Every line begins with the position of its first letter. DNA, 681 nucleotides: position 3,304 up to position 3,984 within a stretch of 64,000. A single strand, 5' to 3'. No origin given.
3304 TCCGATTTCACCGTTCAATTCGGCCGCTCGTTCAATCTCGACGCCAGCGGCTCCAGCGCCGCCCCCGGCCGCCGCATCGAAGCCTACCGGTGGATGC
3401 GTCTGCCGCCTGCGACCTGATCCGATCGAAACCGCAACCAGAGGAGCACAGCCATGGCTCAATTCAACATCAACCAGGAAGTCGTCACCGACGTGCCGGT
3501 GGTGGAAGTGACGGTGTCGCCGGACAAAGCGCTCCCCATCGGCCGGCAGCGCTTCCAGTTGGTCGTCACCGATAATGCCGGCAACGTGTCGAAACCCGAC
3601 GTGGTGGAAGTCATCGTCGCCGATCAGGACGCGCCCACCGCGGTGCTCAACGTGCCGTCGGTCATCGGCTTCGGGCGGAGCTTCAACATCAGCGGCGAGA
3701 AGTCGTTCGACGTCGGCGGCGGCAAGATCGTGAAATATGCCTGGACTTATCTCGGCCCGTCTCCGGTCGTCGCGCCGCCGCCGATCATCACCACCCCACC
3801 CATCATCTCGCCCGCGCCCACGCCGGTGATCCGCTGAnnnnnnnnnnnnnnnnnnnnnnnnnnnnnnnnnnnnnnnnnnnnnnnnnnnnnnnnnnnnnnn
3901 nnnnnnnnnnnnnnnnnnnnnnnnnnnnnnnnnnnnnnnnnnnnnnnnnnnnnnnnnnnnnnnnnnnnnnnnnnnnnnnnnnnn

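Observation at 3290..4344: Three collinear same-frame ORFs separated only by single TGA codons, with PKD-like domains split across the stops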

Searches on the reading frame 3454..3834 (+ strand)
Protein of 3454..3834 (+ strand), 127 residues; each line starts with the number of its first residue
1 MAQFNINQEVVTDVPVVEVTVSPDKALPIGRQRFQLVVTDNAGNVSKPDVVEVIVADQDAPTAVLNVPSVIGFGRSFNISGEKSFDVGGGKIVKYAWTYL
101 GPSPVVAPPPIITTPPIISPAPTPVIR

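Call 7: search_protein_families(library=pfam, proteins=[window:3454-3834:+], max_evalue=1)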
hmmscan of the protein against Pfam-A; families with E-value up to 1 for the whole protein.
window:3454-3834:+ (127 aa): 4 families
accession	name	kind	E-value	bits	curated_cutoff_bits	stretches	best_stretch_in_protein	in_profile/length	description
PF02494.22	HYR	-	0.003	18.3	21.7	1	14-46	41-73/81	HYR domain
PF22352.2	K319L-like_PKD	-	0.02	15.3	27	0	33-55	63-84/84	K319L-like, PKD domain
PF19077.6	Big_13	-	0.04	14.9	27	1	18-55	63-100/102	Bacterial Ig-like domain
PF18911.6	PKD_4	-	0.059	13.9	27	0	59-99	2-41/85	PKD domain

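Call 8: search_protein_families(library=ncbifam, proteins=[window:3454-3834:+], max_evalue=1)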
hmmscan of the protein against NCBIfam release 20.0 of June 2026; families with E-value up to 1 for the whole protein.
window:3454-3834:+ (127 aa): 2 families
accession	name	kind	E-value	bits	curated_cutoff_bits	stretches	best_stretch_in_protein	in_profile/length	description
NF038112.1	myxo_dep_M36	subfamily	0.00019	18.7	1500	1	33-105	1261-1331/1604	myxosortase-dependent M36 family metallopeptidase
NF047446.1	barrel_OmpL47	domain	0.092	13.2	40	1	30-55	43-68/68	OmpL47-type beta-barrel domain-containing protein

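Call 9: find_homologous_proteins(query=window:3454-3834:+, max_evalue=0.001)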
Query window:3454-3834:+ (127 aa): 187 proteins with E <= 0.001 among 205 candidates; the best 120 are listed.
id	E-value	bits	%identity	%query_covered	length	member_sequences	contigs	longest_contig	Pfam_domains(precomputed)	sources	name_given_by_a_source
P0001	2.6e-74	265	100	100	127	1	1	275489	-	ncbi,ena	-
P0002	7.7e-58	212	85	80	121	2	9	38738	-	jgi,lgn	jgi:hypothetical protein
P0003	3.4e-56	207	82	84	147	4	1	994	-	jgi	jgi:hypothetical protein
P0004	2.0e-52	194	85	81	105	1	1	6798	-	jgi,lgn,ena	-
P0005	2.4e-52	194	84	84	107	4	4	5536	-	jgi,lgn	jgi:hypothetical protein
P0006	5.5e-52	193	82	84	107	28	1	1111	-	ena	-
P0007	1.9e-50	188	72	80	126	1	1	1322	PF18911.7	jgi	jgi:hypothetical protein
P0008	1.4e-49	185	71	100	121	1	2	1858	-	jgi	jgi:hypothetical protein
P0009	1.5e-49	185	79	84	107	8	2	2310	-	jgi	jgi:hypothetical protein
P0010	6.9e-48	180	73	79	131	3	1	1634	-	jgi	jgi:hypothetical protein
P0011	3.3e-47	178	79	81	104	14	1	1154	-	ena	-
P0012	1.0e-46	176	77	80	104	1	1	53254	-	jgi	jgi:hypothetical protein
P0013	3.6e-44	168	74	80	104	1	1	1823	-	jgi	jgi:hypothetical protein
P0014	7.4e-44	167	72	80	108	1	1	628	PF18911.7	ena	-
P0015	1.9e-43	165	75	80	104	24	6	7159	-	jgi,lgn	jgi:hypothetical protein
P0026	2.1e-41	159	70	81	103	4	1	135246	-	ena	-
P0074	2.4e-37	146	65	81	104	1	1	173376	-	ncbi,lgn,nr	ncbi:MAG: hypothetical protein JWL63_2256 [Rhodocyclales bacterium]|nr:hypothetical protein [Rhodocy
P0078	4.6e-37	145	64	81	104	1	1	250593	-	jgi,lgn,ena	-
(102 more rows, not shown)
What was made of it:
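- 3454..3837 (+): ORF2, 127 aa. Residues ~1-56 are the C-half of PKD domain 1 (C' to G strands). Residues ~56-65 are the conserved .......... inter-domain linker and A strand. Residues ~60-103 are the N-half of PKD domain 2, ending in WTYLGP. A 24-aa proline-rich tail specific to this lineage follows. 187 database relatives, nearly all stand-alone proteins of 103-107 aa (call 9).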

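Call 12: find_encoding_contigs(protein=P0074, flank=10000, max_places=2)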
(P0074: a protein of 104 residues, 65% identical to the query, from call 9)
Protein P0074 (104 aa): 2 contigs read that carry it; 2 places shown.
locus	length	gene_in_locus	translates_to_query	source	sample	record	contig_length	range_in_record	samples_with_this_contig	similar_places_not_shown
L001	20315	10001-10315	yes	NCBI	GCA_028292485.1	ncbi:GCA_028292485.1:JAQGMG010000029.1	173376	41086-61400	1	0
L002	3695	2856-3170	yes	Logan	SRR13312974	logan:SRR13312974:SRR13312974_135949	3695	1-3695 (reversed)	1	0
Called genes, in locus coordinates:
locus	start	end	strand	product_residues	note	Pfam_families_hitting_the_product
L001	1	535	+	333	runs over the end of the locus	PF19266:CIS_tube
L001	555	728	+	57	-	-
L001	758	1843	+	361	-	PF05954:Phage_GPD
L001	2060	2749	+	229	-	PF04717:Phage_base_V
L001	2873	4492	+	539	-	-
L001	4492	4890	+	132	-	PF04965:GPW_gp25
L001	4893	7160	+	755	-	-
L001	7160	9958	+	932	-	PF09684:Tail_P2_I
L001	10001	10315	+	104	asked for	-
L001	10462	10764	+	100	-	-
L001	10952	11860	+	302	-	-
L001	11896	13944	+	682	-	-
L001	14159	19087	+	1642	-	-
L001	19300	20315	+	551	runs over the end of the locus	-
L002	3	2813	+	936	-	?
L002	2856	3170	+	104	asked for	-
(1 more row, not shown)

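Call 13: find_encoding_contigs(protein=P0078, flank=10000, max_places=2)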
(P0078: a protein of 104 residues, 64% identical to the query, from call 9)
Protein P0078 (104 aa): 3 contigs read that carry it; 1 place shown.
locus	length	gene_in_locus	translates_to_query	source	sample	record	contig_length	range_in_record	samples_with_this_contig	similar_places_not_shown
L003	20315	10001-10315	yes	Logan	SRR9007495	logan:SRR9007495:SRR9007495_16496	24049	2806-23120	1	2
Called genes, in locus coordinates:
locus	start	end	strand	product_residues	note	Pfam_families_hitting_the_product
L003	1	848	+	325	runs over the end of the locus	PF19266:CIS_tube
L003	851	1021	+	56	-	-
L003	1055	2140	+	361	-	PF05954:Phage_GPD (weak)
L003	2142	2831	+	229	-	PF04717:Phage_base_V, PF20093:DUF6484 (faint)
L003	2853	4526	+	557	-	-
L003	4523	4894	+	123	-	PF04965:GPW_gp25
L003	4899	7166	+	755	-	-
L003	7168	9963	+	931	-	PF09684:Tail_P2_I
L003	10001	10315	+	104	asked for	-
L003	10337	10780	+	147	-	-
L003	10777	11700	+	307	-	-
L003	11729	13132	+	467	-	-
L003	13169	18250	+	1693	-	-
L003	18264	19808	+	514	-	-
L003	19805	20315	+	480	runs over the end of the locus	?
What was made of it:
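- Synteny with tube, VgrG, gp25 and Cis11 is seen in L001 and L003 (calls 12, 13).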

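Call 14: find_encoding_contigs(protein=P0026, flank=10000, max_places=2)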
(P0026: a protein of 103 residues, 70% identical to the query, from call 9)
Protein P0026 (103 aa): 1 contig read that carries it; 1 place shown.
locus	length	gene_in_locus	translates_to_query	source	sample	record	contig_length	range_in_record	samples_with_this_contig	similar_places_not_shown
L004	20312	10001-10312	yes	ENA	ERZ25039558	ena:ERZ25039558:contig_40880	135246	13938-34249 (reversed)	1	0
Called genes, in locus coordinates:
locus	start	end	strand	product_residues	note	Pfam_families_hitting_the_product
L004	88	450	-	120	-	-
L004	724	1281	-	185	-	PF00903:Glyoxalase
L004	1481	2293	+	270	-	-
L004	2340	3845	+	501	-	-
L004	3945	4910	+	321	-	PF01063:Aminotran_4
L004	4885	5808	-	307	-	-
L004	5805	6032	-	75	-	-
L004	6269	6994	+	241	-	PF00392:GntR, PF14502:HTH_41 (weak), PF07702:UTRA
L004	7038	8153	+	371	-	PF08309:LVIVD (faint)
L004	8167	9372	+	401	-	PF13458:Peripla_BP_6, PF13433:Peripla_BP_5, PF01094:ANF_receptor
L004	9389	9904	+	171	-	PF14588:YjgF_endoribonc, PF01042:Ribonuc_L-PSP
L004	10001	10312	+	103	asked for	-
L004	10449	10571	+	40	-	-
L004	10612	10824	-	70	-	-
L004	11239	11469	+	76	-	-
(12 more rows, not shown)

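Call 17: find_related_loci(query=A2, collection=genome_contigs, flank=6000)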
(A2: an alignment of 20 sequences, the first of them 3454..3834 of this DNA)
Query A2 (127 aa) in genome_contigs; peptide patterns used: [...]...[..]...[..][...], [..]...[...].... (x = any residue, [..] = any of these).
147 stretches matched a pattern; 59 encode a relative of the query (tblastn E <= 1e-3); 59 distinct loci.
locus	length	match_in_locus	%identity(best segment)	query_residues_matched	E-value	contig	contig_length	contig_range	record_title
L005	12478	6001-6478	65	1-101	8e-43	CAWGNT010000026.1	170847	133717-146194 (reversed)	MAG: uncultured Gammaproteobacteria bacterium isolate MFD05684.bin.1.156 genome assembly, contig: contig_81433, whole ge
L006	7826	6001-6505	63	1-109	3e-42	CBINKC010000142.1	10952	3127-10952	MAG TPA_asm: uncultured Burkholderiaceae bacterium isolate SRR16817064_binner13_Refined_36 genome assembly, contig: ERZ2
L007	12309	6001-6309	65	1-103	8e-42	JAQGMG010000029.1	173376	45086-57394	MAG: Rhodocyclales bacterium isolate RYN_555 scaffold_2238552, whole genome shotgun sequence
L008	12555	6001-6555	55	1-127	1e-41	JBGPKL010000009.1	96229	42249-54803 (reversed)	MAG: Sulfurifustaceae bacterium isolate OBJ_0618_7090110_287 k141_7267507_length_96229_cov_32.9683, whole genome shotgun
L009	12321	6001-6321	60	1-107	3e-41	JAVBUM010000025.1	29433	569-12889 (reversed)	MAG: Niveibacterium sp. isolate EPI_MAG_00279 c_000001224121, whole genome shotgun sequence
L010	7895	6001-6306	64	1-102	7e-41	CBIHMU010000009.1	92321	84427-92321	MAG TPA_asm: uncultured Burkholderiales bacterium isolate SRR17255057_binner13_Refined_21 genome assembly, contig: ERZ27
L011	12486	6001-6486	64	1-103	1e-40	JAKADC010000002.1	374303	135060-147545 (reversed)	MAG: Proteobacteria bacterium isolate WH4.bin45 NODE_9_length_374303_cov_4.796596, whole genome shotgun sequence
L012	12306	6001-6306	65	1-102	9e-41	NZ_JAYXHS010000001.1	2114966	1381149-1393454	Uliginosibacterium silvisoli strain H3 H3_scaffold1, whole genome shotgun sequence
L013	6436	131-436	64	1-102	1e-40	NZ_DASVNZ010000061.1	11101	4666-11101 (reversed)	MAG: Roseateles sp. isolate SMAG_U3140 k141_573422, whole genome shotgun sequence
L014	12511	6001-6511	64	1-103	4e-40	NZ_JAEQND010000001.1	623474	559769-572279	Ramlibacter alkalitolerans strain KACC 19305 contig1, whole genome shotgun sequence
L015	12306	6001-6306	65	1-102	2e-40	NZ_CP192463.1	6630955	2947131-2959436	Roseateles noduli strain 37a16 chromosome, complete genome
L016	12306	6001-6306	64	1-102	2e-40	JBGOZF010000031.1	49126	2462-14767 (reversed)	MAG: Rhodocyclaceae bacterium isolate OBJ_0618_130150_23 k141_3314688_length_49126_cov_13.3709, whole genome shotgun seq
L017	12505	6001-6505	63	1-102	7e-40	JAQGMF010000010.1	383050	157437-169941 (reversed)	MAG: Rhodocyclales bacterium isolate RYN_554 scaffold_3542776, whole genome shotgun sequence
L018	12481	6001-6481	61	1-101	1e-39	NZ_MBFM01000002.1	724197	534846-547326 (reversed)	Thauera phenolivorans strain ZV1C Scaffold2, whole genome shotgun sequence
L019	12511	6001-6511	60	1-115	1e-39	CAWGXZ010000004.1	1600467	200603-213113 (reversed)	MAG: uncultured beta proteobacterium isolate MFD02581.bin.1.121 genome assembly, contig: contig_28158, whole genome shot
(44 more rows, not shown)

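Call 31: find_encoding_contigs(protein=P0001, flank=10000, max_places=2)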
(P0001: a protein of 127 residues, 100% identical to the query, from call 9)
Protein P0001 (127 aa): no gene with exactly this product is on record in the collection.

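Call 34: predict_structure(alignment_id=A2)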
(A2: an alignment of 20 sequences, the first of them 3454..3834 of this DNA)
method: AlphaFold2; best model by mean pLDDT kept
length: 127 residues; sequences in the alignment: 20
mean_pLDDT: 64.4   pTM: 0.54
mean pLDDT of the five models: 64.4, 63.7, 62.9, 60.4, 55.9
residues with pLDDT >= 90: 0; 70-90: 50; 50-70: 57; < 50: 20
segments of 3 or more residues with pLDDT < 50: 60-74, 106-109
pLDDT, mean of each block of 10 residues (from residue 1): 73 70 63 81 79 65 34 52 57 82 59 61 64
secondary structure, 60 per line:
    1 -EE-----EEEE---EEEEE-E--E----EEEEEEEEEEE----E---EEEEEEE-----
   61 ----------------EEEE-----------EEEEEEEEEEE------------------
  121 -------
elements in order: E9-12 E16-20 E30-40 E49-55 E77-80 E92-102
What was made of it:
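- AlphaFold2 of ORF2 alone gave pTM 0.54 with strands in both halves and low confidence in residues 60-74, as if the A strand were used as a linker (call 34).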

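Call 36: search_protein_representatives(alignment_id=A2)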
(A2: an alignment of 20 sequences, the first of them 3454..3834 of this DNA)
Query: 20 sequences, 105 profile positions. Proteins with E-value up to 0.001 (for the whole library): 9894; up to 1e-10: 2787; up to 1e-30: 364. The best 150 are listed.
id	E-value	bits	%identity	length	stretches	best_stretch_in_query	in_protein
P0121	1.8e-168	564.7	-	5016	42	32-103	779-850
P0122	2.2e-142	480.8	-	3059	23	23-103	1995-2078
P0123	3.5e-139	470.6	-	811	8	11-97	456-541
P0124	1.9e-137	465.0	-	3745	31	32-98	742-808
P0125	5.3e-133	450.7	-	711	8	12-100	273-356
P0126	1.2e-132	449.5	-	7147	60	32-101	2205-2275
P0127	1.0e-129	440.1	-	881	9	9-103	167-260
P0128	8.5e-129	437.2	-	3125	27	32-101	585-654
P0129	1.1e-127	433.6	-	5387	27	33-103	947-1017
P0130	6.0e-127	431.2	-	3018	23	23-99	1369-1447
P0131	2.9e-114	390.5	-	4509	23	32-102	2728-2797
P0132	6.3e-114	389.4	-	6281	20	23-104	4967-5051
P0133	1.7e-113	388.0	-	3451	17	23-103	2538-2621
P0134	1.7e-111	381.6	-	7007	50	32-101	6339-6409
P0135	1.8e-111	381.5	-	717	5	2-102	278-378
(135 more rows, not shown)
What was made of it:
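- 3454..3837 (+): The profile aligns over nearly its full length (for example positions 2-102 to 101 contiguous residues) inside ordinary tandem-PKD proteins (call 36).
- The ORF2 profile aligns nearly end to end with contiguous stretches of ordinary tandem-PKD proteins (call 36).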

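Call 37: fold_search(model_id=the predicted structure, library=pdb)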
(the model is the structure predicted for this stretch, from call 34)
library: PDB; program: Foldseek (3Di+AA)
matches with E <= 10: 377; with E <= 0.001: 0
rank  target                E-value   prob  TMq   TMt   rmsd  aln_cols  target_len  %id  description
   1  2ii9_D                5.1e-01  0.69  0.40  0.52   5.2       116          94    6  Anabaena sensory rhodopsin transducer (released 2007-03-20)
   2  6xj9_B                5.4e-01  0.35  0.27  0.06  10.7        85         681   15  Structure of PfGH50B (released 2020-09-16)
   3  5la2_A                5.4e-01  0.12  0.24  0.09  12.8       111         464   12  The mechanism by which arabinoxylanases can recognise highly decorated xylans (released 2016-08-31)
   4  1zvf_B                5.4e-01  0.04  0.13  0.10  15.2       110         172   13  The crystal structure of 3-hydroxyanthranilate 3,4-dioxygenase from Saccharomyces cerevisiae (released 2006-06-02)
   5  7eh9_B                6.0e-01  0.25  0.32  0.30  11.7       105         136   10  Crystal structure of the flagellar hook cap fragment from Salmonella enterica serovar Typhimurium (released 2021-11-24)
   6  8qpg_TA               6.0e-01  0.16  0.27  0.11  12.9       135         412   12  Turret of Haloferax tailed virus 1 (released 2024-10-09)
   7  4bq2_D                6.0e-01  0.15  0.25  0.06  12.2       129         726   13  Structural analysis of an exo-beta-agarase (released 2013-08-14)
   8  1zvf_A                6.0e-01  0.03  0.12  0.10  15.5       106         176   11  The crystal structure of 3-hydroxyanthranilate 3,4-dioxygenase from Saccharomyces cerevisiae (released 2006-06-02)
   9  5z6p_A                6.4e-01  0.44  0.31  0.07  10.3        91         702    9  The crystal structure of an agarase, AgWH50C (released 2019-01-02)
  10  1uxx_X                6.4e-01  0.12  0.25  0.25   8.7       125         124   10  CBM6ct from Clostridium thermocellum in complex with xylopentaose (released 2004-03-11)
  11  7zvo                  6.8e-01  0.38  0.33  0.32   6.2       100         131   11  Structure of CBM BT0996-C from Bacteroides thetaiotaomicron (released 2023-02-08)
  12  8snb_3C               6.8e-01  0.30  0.33  0.25   7.4       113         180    8  atomic model of sea urchin sperm doublet microtubule (48-nm periodicity) (released 2023-06-28)
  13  9e78_X                6.8e-01  0.18  0.31  0.23   7.0       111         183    5  48-nm repeat of the Leishmania tarentolae doublet microtubule (released 2025-03-12)
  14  6lhk_A                7.1e-01  0.07  0.22  0.13  16.9       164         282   10  The cryo-EM structure of coxsackievirus A16 mature virion in complex with Fab 18A7 (released 2020-02-05)
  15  9d5n_C1               7.5e-01  0.09  0.23  0.19  13.6       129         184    8  48-nm doublet microtubule from Trichomonas vaginalis strain G3 (released 2025-05-14)
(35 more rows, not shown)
